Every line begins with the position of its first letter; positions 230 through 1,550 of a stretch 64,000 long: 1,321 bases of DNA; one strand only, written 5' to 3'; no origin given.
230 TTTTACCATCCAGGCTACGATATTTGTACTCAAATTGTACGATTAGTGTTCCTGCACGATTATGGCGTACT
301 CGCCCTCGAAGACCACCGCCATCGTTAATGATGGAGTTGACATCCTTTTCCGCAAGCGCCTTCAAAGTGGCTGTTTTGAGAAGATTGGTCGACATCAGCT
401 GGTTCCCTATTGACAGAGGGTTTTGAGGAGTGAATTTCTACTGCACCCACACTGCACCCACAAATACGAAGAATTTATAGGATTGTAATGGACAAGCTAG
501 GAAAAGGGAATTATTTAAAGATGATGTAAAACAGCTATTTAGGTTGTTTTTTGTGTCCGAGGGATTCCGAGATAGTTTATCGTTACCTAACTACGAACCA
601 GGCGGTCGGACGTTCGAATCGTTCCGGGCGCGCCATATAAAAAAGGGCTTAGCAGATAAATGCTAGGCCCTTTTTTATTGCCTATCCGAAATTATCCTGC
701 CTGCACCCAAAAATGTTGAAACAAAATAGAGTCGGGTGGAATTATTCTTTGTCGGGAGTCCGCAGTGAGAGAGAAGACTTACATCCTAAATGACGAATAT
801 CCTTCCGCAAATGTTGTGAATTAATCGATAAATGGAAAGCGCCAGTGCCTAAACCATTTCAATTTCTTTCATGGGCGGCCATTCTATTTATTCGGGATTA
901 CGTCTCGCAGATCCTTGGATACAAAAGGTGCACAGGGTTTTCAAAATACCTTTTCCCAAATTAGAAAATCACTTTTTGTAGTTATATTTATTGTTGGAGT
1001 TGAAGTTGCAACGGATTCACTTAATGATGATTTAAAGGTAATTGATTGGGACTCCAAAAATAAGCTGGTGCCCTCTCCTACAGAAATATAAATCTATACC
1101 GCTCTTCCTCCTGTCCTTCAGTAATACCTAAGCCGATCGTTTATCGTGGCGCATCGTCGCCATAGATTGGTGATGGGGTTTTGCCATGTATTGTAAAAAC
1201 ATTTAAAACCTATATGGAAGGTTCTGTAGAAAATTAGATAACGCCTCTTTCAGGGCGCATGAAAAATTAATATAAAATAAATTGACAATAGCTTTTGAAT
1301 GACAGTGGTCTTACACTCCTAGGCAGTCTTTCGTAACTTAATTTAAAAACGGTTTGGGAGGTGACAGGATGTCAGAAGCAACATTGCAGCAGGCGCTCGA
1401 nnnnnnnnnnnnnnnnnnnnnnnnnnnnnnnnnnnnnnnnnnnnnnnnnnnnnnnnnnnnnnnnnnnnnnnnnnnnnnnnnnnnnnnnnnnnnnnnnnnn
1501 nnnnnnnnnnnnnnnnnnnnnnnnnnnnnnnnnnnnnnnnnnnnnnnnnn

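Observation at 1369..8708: Orphan mini-NRPS cluster: C-A-T module, KamA-like aminomutase, CAS-like Fe/2OG oxygenase and BVMO-type monooxygenase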

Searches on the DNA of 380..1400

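Call 50: search_rna_families(source=window, start=380, end=1400, threshold=evalue, max_evalue=1, show_alignments=2)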
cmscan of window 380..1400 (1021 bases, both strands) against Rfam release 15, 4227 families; matches with E-value up to 1: 2.
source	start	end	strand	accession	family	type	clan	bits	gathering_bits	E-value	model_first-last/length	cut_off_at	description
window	565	678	+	RF02449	ncr1015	Gene; sRNA;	-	25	60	0.51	1-121/121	no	Bacillus sRNA ncr1015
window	478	679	+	RF02767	Ysr186_sR026_CsrC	Gene; sRNA;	CL00106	15.3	279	0.2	1-305/305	no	Yersinia sRNA 186/sR026/CsrC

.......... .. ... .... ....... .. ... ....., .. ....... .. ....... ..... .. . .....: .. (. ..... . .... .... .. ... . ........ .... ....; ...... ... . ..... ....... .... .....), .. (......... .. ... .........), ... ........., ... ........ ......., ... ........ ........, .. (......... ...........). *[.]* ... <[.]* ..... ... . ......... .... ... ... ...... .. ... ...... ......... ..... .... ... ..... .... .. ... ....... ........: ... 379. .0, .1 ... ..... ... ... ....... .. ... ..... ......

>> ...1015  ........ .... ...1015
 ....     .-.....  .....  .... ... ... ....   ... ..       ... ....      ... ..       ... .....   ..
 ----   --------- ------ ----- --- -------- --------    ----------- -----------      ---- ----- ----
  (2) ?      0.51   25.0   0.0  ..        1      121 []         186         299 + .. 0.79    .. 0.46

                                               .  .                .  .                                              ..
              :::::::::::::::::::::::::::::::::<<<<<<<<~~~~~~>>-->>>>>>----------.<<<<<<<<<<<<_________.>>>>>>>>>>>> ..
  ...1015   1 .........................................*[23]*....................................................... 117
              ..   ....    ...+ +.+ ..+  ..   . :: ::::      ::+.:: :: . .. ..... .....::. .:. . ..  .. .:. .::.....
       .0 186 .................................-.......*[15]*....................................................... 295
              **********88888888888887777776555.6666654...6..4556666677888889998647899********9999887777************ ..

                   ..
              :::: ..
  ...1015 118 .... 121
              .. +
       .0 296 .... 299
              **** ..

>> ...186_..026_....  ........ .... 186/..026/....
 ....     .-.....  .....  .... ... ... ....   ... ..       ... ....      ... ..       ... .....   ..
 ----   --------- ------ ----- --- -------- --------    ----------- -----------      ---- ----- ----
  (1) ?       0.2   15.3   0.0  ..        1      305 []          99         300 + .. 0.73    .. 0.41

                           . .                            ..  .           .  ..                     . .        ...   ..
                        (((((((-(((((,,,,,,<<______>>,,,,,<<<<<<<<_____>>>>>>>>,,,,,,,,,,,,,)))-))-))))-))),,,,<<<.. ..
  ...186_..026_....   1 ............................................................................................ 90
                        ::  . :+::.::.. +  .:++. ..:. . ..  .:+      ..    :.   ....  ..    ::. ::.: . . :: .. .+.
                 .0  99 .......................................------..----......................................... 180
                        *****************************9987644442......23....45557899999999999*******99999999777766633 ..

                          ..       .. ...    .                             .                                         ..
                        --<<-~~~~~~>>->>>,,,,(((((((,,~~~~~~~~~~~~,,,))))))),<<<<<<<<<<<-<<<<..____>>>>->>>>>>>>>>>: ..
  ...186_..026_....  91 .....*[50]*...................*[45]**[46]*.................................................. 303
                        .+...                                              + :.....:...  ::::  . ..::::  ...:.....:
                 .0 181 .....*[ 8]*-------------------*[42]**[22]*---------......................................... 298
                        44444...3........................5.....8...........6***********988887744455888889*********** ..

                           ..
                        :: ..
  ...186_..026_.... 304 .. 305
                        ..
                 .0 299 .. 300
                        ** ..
